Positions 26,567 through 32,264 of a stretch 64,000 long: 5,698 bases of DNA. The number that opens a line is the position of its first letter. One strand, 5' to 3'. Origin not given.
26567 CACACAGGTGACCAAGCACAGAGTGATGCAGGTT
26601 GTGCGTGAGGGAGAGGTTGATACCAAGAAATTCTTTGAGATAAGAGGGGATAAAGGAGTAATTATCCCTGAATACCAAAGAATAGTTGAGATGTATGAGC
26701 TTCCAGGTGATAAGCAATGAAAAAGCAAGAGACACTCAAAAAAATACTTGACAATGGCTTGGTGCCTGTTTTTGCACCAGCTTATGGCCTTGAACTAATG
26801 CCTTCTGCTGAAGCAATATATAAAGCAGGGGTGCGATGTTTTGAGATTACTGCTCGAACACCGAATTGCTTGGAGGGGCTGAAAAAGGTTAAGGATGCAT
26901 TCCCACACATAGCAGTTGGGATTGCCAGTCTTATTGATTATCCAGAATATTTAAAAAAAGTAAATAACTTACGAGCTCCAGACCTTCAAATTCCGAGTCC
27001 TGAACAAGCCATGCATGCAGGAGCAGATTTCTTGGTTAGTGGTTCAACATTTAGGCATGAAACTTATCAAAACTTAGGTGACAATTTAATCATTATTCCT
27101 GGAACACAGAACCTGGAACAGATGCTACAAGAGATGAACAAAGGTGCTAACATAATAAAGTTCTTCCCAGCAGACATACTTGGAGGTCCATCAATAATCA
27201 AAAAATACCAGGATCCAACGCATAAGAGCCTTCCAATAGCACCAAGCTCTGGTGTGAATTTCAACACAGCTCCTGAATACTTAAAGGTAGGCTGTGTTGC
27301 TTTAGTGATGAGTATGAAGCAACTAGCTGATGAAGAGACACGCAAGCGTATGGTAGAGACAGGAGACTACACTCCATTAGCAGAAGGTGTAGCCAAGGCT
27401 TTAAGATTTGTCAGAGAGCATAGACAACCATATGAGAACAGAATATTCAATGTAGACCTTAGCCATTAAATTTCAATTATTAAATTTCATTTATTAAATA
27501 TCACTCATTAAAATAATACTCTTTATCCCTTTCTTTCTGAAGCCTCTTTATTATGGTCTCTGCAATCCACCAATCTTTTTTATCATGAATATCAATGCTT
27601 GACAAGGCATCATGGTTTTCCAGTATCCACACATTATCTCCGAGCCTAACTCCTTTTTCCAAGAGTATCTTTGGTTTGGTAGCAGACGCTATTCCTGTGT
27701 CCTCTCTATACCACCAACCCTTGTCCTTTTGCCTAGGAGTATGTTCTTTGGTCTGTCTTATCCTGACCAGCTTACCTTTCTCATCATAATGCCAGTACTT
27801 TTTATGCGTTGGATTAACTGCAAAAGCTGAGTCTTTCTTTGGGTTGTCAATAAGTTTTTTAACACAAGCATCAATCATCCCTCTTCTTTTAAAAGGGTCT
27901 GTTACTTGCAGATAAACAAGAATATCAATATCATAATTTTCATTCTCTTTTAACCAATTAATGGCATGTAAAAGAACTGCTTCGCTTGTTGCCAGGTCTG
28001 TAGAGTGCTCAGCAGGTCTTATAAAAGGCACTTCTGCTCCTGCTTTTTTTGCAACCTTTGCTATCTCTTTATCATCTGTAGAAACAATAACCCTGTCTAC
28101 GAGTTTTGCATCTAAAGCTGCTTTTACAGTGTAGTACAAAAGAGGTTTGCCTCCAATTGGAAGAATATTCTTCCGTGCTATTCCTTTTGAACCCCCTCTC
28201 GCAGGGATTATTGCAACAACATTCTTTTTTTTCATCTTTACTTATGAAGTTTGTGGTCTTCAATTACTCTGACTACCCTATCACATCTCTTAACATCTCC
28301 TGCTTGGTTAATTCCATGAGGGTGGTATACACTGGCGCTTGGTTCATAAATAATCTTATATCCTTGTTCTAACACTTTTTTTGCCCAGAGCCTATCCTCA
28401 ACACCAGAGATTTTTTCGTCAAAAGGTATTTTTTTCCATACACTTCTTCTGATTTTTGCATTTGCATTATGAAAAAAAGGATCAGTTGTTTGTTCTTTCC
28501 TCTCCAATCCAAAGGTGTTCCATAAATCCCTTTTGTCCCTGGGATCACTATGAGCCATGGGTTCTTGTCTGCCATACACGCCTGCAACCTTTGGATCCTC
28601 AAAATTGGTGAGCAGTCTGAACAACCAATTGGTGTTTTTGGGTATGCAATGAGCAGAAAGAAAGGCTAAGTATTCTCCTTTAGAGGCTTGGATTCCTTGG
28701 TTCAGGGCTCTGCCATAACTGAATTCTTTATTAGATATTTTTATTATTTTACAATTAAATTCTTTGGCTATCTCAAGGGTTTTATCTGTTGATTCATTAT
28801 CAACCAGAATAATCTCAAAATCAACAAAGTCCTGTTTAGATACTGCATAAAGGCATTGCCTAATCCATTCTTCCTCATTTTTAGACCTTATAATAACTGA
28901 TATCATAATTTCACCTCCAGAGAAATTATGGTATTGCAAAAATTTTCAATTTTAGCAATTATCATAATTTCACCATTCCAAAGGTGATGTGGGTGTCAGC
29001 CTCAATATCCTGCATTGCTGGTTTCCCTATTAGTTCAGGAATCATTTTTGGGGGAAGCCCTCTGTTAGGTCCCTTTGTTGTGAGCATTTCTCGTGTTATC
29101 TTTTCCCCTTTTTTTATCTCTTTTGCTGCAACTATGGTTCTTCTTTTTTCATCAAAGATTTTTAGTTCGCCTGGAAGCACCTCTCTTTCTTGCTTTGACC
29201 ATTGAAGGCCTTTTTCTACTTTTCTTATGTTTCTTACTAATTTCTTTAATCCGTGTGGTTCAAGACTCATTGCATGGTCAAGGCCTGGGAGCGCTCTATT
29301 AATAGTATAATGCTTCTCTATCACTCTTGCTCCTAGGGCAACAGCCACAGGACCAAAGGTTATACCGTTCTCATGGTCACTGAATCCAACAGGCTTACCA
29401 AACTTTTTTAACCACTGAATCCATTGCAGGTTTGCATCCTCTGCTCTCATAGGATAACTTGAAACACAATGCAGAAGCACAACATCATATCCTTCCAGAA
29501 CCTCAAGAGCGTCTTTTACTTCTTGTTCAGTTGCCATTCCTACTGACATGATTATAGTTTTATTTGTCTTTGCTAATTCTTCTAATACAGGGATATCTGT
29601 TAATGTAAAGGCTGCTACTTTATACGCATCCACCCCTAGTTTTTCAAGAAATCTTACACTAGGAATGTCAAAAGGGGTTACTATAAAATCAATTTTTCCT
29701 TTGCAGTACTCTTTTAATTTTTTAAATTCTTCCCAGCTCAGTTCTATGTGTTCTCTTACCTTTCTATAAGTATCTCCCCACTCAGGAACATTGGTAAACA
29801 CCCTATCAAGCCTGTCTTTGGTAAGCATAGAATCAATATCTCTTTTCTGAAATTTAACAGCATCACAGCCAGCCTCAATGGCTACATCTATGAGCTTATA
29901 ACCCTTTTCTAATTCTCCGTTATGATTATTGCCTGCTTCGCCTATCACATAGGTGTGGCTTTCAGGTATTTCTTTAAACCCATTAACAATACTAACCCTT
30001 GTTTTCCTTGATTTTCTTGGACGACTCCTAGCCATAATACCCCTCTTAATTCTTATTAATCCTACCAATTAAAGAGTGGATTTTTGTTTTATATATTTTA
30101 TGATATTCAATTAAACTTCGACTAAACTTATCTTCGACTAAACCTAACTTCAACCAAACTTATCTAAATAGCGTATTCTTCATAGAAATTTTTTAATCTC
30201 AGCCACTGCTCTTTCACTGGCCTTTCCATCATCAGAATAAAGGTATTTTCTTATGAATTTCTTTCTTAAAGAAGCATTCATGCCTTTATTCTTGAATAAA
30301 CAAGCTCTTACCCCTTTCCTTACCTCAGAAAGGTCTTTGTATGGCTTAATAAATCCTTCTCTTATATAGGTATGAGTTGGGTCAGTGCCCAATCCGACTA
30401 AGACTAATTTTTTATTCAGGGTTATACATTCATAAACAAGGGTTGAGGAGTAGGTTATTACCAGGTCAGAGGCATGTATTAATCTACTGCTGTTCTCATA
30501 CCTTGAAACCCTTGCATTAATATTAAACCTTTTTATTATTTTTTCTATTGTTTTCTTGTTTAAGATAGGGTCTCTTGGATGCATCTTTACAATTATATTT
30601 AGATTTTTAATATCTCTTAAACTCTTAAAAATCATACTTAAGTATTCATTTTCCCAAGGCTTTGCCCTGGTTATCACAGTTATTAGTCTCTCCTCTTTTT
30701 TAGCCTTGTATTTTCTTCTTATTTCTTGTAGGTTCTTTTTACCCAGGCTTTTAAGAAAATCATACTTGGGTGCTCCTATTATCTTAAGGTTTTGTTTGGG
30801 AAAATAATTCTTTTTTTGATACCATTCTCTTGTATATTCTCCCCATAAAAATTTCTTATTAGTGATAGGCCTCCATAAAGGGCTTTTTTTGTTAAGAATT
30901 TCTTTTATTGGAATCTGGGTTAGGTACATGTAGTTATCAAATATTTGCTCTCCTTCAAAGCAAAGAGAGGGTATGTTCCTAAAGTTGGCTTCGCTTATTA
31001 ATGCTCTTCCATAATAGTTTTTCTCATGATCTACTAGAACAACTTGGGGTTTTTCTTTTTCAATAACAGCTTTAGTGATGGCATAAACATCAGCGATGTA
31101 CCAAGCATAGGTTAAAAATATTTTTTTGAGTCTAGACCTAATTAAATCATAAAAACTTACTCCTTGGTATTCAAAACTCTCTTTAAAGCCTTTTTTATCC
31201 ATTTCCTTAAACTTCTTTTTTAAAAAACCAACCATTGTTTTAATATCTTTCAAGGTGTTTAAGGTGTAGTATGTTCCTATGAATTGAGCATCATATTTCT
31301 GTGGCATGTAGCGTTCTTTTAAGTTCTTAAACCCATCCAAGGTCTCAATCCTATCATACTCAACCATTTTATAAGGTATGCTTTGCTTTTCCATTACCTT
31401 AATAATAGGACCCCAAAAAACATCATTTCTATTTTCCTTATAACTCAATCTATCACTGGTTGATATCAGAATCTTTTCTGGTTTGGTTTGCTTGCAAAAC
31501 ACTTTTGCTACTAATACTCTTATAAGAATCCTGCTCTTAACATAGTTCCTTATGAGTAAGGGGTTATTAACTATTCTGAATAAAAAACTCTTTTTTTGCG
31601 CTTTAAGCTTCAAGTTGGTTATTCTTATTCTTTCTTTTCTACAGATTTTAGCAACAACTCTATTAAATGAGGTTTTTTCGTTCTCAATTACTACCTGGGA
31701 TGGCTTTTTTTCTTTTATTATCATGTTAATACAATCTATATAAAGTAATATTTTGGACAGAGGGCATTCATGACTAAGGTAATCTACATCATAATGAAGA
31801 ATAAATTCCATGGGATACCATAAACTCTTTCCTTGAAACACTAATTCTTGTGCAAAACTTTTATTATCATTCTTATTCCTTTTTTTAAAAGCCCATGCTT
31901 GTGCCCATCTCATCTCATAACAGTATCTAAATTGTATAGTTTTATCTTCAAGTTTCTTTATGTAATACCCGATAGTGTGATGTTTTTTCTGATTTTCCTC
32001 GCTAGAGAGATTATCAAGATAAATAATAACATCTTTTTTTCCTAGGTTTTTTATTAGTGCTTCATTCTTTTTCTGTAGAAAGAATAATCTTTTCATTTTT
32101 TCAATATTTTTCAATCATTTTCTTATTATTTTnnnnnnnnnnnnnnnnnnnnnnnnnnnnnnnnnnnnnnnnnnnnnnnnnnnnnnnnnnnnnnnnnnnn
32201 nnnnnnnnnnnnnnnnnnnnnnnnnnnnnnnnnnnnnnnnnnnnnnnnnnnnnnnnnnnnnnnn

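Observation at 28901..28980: Mini-ORF cassette copy 2 sits inside an ATGA-ATGA coupling chain and is flanked by a 15-nt direct repeat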

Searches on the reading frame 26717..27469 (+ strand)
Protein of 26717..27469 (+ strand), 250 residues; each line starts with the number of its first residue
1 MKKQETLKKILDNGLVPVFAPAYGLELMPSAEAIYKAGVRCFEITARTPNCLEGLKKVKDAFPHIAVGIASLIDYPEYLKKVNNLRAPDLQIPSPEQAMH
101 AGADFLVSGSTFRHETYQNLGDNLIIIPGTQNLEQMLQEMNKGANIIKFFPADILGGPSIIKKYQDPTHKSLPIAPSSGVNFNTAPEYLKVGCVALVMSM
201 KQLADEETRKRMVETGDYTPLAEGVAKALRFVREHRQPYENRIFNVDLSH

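Call 12: search_protein_families(library=pfam, proteins=[window:26717-27469:+])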
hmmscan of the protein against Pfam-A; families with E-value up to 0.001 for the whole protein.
window:26717-27469:+ (250 aa): 1 family
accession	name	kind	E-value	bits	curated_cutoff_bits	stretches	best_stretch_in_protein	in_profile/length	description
PF01081.25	Aldolase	-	2.9e-19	69.7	27.8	2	96-199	74-176/196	KDPG and KHG aldolase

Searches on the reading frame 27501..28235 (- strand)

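Call 12: search_protein_families(library=pfam, proteins=[window:27501-28235:-])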
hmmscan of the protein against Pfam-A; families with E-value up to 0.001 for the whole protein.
window:27501-28235:- (244 aa): 3 families
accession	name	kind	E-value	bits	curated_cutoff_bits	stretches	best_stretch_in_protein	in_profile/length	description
PF02348.25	CTP_transf_3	-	1.8e-28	100.3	22.6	1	7-181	1-168/217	Cytidylyltransferase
PF12804.13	NTP_transf_3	-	9.3e-05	23.1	27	1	21-82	15-73/160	MobA-like NTP transferase domain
PF01128.25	IspD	-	0.00053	20.3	27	0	6-63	1-61/221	2-C-methyl-D-erythritol 4-phosphate cytidylyltransferase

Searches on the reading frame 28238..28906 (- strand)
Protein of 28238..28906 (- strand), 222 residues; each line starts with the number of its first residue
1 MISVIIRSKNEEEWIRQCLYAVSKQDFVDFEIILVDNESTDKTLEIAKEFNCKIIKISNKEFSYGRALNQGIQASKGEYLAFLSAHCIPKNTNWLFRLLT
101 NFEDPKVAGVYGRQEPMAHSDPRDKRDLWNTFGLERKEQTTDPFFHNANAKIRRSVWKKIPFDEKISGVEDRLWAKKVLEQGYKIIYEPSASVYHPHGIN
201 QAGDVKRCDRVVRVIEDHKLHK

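Call 12: search_protein_families(library=pfam, proteins=[window:28238-28906:-])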
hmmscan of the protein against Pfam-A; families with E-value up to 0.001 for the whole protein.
window:28238-28906:- (222 aa): 4 families
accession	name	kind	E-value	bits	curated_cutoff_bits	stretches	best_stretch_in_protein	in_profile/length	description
PF00535.33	Glycos_transf_2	-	1.5e-29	103.5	23.3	1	3-159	1-166/168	Glycosyl transferase family 2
PF13641.12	Glyco_tranf_2_3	-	3.2e-09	37.6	27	1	2-210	3-226/230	Glycosyltransferase like family 2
PF10111.15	Glyco_tranf_2_2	-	2e-08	34.5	27.3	1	5-88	3-93/276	Glycosyltransferase like family 2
PF13712.12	Glyco_tranf_2_5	-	3e-07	30.8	27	1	42-115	20-95/210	Glycosyltransferase like family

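Call 16: find_encoding_contigs(protein=window:28238-28906:-, flank=3000, max_places=10)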
Protein window:28238-28906:- (222 aa): 4 contigs read that carry it; 3 places shown.
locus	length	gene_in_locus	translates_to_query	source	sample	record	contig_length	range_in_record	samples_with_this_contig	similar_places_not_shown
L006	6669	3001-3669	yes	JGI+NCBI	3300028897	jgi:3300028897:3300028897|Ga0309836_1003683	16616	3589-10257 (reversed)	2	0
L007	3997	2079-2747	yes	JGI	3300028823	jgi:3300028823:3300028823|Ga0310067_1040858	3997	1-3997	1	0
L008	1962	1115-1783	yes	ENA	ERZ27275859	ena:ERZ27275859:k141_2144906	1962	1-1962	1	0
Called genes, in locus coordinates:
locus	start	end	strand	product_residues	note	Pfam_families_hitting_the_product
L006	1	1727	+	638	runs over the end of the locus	PF04464:Glyphos_transf (weak), PF02350:Epimerase_2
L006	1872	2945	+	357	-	PF03102:NeuB, PF08666:SAF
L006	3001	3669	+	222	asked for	PF00535:Glycos_transf_2, PF10111:Glyco_tranf_2_2, PF13641:Glyco_tranf_2_3, PF13712:Glyco_tranf_2_5 (weak)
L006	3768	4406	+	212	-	PF02348:CTP_transf_3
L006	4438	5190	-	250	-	PF01081:Aldolase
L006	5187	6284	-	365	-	PF01636:APH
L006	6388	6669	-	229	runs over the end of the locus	PF04029:2-ph_phosp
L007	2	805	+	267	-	?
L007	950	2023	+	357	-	PF03102:NeuB, PF08666:SAF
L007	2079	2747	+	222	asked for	PF00535:Glycos_transf_2, PF10111:Glyco_tranf_2_2, PF13641:Glyco_tranf_2_3, PF13712:Glyco_tranf_2_5 (weak)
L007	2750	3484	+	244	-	PF02348:CTP_transf_3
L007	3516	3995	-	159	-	?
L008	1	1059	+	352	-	?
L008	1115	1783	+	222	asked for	PF00535:Glycos_transf_2, PF10111:Glyco_tranf_2_2, PF13641:Glyco_tranf_2_3, PF13712:Glyco_tranf_2_5 (weak)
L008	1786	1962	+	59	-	?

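Call 26: find_homologous_proteins(query=window:28238-28906:-, max_evalue=1e-20)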
Query window:28238-28906:- (222 aa): 397 proteins with E <= 1e-20 among 571 candidates; the best 120 are listed.
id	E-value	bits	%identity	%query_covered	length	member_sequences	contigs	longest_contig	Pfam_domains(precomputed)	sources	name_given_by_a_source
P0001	1.6e-148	510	100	100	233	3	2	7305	PF13712.13,PF10111.15,PF13641.13,PF00535.33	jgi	-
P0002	2.0e-108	379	73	100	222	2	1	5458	PF10111.15,PF13641.13,PF00535.33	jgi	-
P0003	7.3e-106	371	72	100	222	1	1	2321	PF10111.15,PF13641.13,PF00535.33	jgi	-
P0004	7.3e-101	354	69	100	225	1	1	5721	PF10111.15,PF13641.13,PF00535.33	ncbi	-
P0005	6.9e-98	345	64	100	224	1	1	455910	PF10111.15,PF13641.13,PF00535.33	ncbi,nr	ncbi:MAG: glycosyltransferase family 2 protein [Planctomyces sp.]|nr:glycosyltransferase family 2 pr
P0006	1.9e-95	337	66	97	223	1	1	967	PF10111.15,PF13641.13,PF00535.33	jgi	-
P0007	1.0e-94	334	65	100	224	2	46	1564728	PF10111.15,PF13641.13,PF00535.33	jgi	jgi:rhamnosyltransferase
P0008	5.5e-92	325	66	97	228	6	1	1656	PF10111.15,PF13641.13,PF00535.33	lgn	-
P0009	3.1e-91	323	63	97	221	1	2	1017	PF10111.15,PF13641.13,PF00535.33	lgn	-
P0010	3.2e-91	323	67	97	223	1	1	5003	PF10111.15,PF13641.13,PF00535.33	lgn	-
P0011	4.6e-91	322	67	97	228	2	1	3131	PF10111.15,PF13641.13,PF00535.33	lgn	-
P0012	1.2e-90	321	64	97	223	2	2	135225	PF10111.15,PF13641.13,PF00535.33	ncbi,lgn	-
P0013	1.6e-90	320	63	97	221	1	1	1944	PF10111.15,PF13641.13,PF00535.33,PF12804.14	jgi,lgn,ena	-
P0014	5.1e-90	319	62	100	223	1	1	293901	PF13641.13,PF00535.33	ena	-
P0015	5.6e-90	319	65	97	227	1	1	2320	PF10111.15,PF13641.13,PF00535.33,PF12804.14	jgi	jgi:glycosyltransferase involved in cell wall biosynthesis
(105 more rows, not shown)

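Call 27: find_encoding_contigs(protein=P0002, flank=3000, max_places=4)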
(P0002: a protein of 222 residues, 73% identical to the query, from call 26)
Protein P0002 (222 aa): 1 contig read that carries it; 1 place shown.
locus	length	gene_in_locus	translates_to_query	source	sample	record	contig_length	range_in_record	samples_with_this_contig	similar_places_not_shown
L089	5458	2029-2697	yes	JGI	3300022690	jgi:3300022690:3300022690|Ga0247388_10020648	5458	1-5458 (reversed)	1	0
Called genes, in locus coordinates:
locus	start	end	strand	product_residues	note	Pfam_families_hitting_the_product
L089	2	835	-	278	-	?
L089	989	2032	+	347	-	PF03102:NeuB, PF08666:SAF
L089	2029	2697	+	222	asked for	PF00535:Glycos_transf_2, PF10111:Glyco_tranf_2_2 (weak), PF13641:Glyco_tranf_2_3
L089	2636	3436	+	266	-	PF02348:CTP_transf_3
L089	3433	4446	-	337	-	PF00106:adh_short, PF01073:3Beta_HSD, PF01370:Epimerase, PF02719:Polysacc_synt_2, PF04321:RmlD_sub_bind, PF05368:NmrA, PF16363:GDP_Man_Dehyd, PF13460:NAD_binding_10, +1 more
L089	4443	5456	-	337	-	?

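Call 28: find_encoding_contigs(protein=P0003, flank=3000, max_places=4)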
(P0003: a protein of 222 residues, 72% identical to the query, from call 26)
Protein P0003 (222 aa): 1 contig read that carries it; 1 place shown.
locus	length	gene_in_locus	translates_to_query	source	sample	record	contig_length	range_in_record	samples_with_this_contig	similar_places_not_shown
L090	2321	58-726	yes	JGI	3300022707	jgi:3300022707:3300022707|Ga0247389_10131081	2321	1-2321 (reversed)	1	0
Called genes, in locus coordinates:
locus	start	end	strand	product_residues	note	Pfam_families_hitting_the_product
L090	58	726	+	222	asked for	PF00535:Glycos_transf_2, PF10111:Glyco_tranf_2_2 (weak), PF13641:Glyco_tranf_2_3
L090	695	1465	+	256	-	PF02348:CTP_transf_3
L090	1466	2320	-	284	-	?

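Call 29: find_encoding_contigs(protein=P0004, flank=3000, max_places=4)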
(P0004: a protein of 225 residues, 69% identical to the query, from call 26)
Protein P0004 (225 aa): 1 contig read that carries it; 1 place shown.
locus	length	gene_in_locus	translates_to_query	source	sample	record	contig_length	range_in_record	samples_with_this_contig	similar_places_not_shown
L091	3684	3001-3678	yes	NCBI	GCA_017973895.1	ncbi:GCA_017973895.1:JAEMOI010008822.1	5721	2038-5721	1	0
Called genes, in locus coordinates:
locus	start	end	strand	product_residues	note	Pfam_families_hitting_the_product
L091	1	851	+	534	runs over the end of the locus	PF02350:Epimerase_2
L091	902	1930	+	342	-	PF04055:Radical_SAM, PF13186:SPASM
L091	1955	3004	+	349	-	PF03102:NeuB, PF08666:SAF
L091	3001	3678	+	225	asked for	PF00535:Glycos_transf_2, PF10111:Glyco_tranf_2_2 (faint), PF13641:Glyco_tranf_2_3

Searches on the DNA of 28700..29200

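Call 47: search_rna_families(source=window, start=28700, end=29200, threshold=evalue, max_evalue=10)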
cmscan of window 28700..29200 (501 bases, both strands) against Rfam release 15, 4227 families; matches with E-value up to 10: 5.
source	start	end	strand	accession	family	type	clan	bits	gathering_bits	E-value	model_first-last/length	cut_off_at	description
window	28822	29011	-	RF02252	Six3os1_7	Gene; lncRNA;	-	19.6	50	1.3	1-194/194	no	Six3os1 conserved region 7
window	28922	28971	+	RF03716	mir-7131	Gene; miRNA;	-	16.8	74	1.7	16-67/84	no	mir-7131 microRNA precursor family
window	28917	28976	+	RF04170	MIR7723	Gene; miRNA;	-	14.7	200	2.8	1-235/235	no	MIR7723 microRNA precursor family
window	28964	29001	-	RF02534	Noro_CRE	Cis-reg;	-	13.1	35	6.8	1-52/52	no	Norovirus cis-acting replication element (CRE)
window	28806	28918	-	RF02453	ncr952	Gene; sRNA;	-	10.9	100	8.5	1-143/143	no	Bacillus sRNA ncr952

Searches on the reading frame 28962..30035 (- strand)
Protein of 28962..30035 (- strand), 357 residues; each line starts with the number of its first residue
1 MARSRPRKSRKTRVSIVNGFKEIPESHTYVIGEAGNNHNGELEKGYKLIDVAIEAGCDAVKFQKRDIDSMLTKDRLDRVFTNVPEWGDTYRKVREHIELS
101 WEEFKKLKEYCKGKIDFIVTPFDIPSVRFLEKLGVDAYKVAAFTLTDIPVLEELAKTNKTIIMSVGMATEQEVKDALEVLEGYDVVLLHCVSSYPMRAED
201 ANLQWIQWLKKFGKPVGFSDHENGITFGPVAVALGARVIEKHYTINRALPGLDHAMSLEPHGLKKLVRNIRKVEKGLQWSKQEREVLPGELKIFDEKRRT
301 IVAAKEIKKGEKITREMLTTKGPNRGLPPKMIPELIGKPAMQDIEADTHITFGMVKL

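Call 12: search_protein_families(library=pfam, proteins=[window:28962-30035:-])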
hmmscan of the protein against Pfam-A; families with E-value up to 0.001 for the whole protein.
window:28962-30035:- (357 aa): 2 families
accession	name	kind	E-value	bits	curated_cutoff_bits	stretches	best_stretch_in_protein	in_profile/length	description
PF03102.20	NeuB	-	1.2e-76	257.8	22.1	1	48-277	1-236/241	NeuB family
PF08666.17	SAF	-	8.5e-10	39.5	21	1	299-355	2-62/63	SAF domain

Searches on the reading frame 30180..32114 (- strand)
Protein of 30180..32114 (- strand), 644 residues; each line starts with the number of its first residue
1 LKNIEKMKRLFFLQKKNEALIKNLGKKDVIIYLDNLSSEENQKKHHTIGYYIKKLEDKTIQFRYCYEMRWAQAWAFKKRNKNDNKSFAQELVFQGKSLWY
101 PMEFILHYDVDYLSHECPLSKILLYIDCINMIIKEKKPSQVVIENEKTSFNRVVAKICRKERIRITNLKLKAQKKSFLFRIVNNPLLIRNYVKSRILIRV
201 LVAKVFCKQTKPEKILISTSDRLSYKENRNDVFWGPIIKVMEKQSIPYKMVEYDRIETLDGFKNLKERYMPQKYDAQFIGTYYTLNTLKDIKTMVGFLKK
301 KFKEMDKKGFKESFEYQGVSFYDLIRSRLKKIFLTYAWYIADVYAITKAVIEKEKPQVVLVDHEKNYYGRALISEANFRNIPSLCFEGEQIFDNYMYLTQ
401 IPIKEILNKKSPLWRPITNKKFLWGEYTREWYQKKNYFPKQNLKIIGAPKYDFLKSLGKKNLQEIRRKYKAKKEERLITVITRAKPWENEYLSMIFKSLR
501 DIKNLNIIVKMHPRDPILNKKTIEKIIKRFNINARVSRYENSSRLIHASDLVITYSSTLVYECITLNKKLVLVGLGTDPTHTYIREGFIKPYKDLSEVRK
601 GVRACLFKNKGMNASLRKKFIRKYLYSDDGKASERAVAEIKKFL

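Call 12: search_protein_families(library=pfam, proteins=[window:30180-32114:-])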
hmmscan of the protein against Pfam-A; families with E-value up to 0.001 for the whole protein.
window:30180-32114:- (644 aa): 2 families
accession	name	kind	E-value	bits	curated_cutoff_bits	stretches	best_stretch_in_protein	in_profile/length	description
PF02350.25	Epimerase_2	-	3.7e-08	33.1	30.6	1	438-606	142-317/347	UDP-N-acetylglucosamine 2-epimerase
PF04464.20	Glyphos_transf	-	4.9e-07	29.5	22.1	1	427-640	144-365/367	CDP-Glycerol:Poly(glycerophosphate) glycerophosphotransferase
